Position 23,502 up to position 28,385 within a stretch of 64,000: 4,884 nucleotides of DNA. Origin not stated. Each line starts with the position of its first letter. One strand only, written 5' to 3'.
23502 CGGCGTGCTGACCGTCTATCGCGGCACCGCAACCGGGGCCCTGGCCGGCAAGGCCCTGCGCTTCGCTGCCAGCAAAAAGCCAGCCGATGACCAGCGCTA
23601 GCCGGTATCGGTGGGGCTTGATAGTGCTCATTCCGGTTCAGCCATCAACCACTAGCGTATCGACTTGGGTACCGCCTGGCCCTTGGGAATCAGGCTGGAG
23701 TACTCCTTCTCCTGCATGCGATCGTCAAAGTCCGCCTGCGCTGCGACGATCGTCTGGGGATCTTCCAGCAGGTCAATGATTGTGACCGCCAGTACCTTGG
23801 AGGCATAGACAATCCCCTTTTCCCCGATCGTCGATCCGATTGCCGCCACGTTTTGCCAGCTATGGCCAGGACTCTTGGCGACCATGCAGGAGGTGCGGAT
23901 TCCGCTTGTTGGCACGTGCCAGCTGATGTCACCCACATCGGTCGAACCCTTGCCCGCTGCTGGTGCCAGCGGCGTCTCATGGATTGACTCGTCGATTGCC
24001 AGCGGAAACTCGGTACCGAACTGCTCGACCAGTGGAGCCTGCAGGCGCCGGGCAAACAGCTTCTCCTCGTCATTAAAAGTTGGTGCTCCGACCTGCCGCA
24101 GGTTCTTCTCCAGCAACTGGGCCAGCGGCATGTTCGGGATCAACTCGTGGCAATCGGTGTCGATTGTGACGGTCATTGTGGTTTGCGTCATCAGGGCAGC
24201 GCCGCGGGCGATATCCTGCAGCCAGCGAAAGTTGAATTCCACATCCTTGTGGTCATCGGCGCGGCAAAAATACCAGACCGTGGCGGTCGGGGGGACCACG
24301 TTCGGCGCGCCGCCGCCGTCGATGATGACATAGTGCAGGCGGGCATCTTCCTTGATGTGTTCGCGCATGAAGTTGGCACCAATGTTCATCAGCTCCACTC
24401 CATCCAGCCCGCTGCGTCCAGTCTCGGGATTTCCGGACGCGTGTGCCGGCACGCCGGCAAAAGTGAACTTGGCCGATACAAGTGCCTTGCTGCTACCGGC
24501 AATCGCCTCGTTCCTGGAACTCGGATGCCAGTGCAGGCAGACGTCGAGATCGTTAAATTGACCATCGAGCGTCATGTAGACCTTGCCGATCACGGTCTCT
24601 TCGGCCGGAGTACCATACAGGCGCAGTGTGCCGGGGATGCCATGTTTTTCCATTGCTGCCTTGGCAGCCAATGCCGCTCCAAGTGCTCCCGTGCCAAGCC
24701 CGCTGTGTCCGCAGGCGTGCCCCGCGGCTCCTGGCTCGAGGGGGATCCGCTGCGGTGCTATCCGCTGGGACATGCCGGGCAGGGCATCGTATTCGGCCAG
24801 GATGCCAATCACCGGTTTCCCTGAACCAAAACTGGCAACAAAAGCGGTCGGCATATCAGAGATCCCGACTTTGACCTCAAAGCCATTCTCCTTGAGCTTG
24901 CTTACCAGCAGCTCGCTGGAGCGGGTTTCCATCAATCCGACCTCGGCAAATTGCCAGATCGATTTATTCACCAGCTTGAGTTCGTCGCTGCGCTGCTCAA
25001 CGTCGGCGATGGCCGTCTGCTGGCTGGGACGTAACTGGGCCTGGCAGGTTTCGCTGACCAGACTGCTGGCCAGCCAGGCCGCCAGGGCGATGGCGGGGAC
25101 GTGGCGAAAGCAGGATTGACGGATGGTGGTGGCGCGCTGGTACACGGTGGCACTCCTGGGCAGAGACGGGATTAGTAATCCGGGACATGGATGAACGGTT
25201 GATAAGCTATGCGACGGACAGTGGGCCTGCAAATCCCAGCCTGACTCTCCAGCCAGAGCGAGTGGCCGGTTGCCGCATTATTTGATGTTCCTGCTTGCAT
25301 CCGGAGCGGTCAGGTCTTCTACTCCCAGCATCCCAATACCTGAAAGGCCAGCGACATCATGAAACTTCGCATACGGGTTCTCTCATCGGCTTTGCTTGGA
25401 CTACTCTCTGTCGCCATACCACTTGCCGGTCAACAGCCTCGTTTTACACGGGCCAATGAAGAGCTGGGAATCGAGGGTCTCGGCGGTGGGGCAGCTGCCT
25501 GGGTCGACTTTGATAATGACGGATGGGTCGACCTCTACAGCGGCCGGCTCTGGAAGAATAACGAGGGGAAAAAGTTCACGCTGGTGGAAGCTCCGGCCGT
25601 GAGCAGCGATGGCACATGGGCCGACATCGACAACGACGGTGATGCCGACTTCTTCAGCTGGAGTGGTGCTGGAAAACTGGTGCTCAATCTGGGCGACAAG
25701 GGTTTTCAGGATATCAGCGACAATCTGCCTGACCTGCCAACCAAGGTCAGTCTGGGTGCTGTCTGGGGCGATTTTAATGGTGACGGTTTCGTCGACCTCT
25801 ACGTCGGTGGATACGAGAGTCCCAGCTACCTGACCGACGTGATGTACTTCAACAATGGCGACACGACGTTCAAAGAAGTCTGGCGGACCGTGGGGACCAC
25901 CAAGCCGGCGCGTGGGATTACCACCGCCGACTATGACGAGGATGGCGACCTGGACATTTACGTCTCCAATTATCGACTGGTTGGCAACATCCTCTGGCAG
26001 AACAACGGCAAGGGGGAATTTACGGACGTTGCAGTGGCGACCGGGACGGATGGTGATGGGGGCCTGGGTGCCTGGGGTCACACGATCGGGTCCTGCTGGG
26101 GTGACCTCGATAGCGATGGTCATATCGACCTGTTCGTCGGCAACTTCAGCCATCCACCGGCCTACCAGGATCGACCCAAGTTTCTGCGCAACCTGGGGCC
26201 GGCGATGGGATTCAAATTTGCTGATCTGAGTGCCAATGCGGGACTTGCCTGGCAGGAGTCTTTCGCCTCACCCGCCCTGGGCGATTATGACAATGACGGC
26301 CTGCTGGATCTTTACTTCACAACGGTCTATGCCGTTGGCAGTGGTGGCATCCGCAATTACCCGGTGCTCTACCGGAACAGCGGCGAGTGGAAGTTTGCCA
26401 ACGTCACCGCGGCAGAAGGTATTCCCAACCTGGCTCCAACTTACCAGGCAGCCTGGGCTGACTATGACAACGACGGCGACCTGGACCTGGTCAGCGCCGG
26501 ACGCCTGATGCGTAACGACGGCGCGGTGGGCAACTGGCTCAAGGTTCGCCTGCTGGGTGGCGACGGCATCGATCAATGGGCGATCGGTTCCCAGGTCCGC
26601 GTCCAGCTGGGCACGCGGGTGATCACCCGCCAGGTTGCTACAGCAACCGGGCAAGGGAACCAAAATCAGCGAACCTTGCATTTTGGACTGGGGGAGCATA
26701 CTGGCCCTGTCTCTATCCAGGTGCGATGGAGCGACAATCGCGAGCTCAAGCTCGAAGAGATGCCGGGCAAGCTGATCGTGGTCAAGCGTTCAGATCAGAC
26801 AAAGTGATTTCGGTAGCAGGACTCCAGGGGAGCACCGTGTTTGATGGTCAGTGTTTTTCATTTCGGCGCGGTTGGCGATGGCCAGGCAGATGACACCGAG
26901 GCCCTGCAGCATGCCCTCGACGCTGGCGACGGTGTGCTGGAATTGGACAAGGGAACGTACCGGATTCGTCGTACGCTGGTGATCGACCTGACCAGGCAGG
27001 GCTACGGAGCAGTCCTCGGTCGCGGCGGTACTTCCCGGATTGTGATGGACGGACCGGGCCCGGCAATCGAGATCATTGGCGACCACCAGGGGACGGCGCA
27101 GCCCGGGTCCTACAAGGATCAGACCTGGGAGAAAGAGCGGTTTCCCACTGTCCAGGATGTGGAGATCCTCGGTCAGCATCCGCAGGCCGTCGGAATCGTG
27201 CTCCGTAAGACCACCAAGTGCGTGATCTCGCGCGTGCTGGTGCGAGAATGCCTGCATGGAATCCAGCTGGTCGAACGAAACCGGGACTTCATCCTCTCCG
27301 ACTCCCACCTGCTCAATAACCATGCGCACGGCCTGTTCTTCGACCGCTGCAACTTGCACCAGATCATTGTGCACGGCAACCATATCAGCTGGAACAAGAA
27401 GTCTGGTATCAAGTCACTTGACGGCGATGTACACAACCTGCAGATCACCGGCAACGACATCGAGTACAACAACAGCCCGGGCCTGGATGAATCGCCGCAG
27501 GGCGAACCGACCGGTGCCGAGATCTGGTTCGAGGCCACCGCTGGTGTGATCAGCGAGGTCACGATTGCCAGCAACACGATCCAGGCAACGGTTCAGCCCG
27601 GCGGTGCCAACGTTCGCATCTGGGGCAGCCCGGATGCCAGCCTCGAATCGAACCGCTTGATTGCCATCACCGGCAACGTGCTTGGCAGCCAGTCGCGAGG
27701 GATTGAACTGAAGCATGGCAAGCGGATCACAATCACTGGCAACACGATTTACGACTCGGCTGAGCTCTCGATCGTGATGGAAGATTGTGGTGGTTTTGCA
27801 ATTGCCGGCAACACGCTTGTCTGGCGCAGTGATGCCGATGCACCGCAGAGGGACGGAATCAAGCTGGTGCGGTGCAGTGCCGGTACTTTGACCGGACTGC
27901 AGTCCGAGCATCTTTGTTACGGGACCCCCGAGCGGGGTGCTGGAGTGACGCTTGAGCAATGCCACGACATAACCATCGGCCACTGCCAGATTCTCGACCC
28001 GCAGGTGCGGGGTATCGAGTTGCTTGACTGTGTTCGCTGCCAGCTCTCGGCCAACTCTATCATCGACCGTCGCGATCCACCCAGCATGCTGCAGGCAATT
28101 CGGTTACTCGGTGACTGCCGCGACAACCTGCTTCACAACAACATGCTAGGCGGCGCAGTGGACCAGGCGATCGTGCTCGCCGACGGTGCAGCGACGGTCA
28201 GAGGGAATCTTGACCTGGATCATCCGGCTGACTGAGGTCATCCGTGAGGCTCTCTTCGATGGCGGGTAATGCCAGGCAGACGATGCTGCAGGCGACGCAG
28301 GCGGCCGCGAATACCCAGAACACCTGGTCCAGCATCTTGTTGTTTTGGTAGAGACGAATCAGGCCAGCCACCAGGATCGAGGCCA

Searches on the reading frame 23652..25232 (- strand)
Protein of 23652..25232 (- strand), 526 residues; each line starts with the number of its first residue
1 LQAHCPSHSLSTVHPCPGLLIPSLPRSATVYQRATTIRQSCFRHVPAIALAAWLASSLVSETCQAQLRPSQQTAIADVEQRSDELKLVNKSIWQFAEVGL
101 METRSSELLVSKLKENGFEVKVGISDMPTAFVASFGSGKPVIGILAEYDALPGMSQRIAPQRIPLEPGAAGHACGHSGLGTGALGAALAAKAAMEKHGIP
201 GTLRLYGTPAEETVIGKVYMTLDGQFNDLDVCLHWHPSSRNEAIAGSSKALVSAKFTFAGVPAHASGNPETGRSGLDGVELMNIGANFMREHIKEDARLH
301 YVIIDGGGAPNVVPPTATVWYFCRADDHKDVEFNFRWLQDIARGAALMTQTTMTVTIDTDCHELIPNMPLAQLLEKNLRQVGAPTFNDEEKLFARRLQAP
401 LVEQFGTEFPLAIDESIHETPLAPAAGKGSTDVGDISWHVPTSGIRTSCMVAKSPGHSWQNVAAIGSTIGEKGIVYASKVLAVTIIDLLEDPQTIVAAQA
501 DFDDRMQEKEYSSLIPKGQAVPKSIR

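Call 41: search_protein_families(library=pfam, proteins=[window:23652-25232:-], max_evalue=0.00001)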
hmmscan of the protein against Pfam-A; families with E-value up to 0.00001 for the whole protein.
window:23652-25232:- (526 aa): 2 families
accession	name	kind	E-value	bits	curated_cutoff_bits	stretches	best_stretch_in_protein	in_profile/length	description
PF07687.19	M20_dimer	-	4.3e-09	36.7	21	1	249-343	4-100/107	Peptidase dimerisation domain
PF01546.33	Peptidase_M20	-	5.2e-08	33.5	24.6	1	146-380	4-142/206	Peptidase family M20/M25/M40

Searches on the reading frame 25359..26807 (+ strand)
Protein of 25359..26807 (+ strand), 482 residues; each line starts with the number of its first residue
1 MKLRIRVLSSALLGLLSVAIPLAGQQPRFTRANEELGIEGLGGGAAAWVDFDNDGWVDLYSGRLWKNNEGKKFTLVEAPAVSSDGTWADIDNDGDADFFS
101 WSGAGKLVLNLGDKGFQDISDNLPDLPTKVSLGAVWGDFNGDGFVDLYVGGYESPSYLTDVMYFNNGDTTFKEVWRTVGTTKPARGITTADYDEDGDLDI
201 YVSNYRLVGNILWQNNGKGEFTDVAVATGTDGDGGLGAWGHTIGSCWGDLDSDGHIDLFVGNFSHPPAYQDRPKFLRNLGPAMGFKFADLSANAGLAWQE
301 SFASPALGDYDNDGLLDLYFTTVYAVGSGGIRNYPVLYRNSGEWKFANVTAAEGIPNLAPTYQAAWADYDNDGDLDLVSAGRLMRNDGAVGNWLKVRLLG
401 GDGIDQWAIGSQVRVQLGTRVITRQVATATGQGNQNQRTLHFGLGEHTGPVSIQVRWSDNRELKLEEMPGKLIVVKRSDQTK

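Call 41: search_protein_families(library=pfam, proteins=[window:25359-26807:+], max_evalue=0.00001)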
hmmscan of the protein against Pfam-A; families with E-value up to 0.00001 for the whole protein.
window:25359-26807:+ (482 aa): 3 families
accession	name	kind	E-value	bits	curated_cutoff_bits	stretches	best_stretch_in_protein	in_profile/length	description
PF13517.12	FG-GAP_3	-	2.3e-37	127.8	26.9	4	89-149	1-61/61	FG-GAP-like repeat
PF07593.17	UnbV_ASPIC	-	6.6e-12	45.6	23.4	1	408-468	1-61/68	ASPIC and UnbV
PF01839.29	FG-GAP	-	6.6e-11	42.3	22.1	0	136-150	7-21/37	FG-GAP repeat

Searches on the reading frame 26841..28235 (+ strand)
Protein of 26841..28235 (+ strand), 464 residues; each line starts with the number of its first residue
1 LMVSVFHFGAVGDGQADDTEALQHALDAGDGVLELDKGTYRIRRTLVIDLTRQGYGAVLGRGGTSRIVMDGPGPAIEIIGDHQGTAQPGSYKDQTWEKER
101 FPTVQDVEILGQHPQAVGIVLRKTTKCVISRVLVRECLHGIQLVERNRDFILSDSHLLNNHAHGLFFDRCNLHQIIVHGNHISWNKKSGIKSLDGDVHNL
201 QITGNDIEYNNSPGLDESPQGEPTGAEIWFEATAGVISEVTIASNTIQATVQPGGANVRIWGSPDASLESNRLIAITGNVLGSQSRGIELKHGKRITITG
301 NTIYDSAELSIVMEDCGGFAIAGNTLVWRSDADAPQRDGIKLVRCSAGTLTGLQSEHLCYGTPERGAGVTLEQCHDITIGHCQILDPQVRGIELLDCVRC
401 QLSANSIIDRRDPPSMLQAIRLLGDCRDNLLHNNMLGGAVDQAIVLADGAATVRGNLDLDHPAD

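Call 41: search_protein_families(library=pfam, proteins=[window:26841-28235:+], max_evalue=0.00001)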
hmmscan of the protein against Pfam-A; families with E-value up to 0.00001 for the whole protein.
window:26841-28235:+ (464 aa): 3 families
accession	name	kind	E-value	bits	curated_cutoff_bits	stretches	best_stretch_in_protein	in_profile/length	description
PF05048.19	NosD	-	8.2e-24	84.7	23.6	2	113-214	57-152/212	Periplasmic copper-binding protein (NosD)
PF13229.12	Beta_helix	-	2.8e-23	82.7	25.9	1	140-325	2-157/158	Right handed beta helix region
PF12708.12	Pect-lyase_RHGA_epim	-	2.6e-07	31.1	27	0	3-48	2-52/213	Rhamnogalacturonase A/epimerase, pectate lyase-like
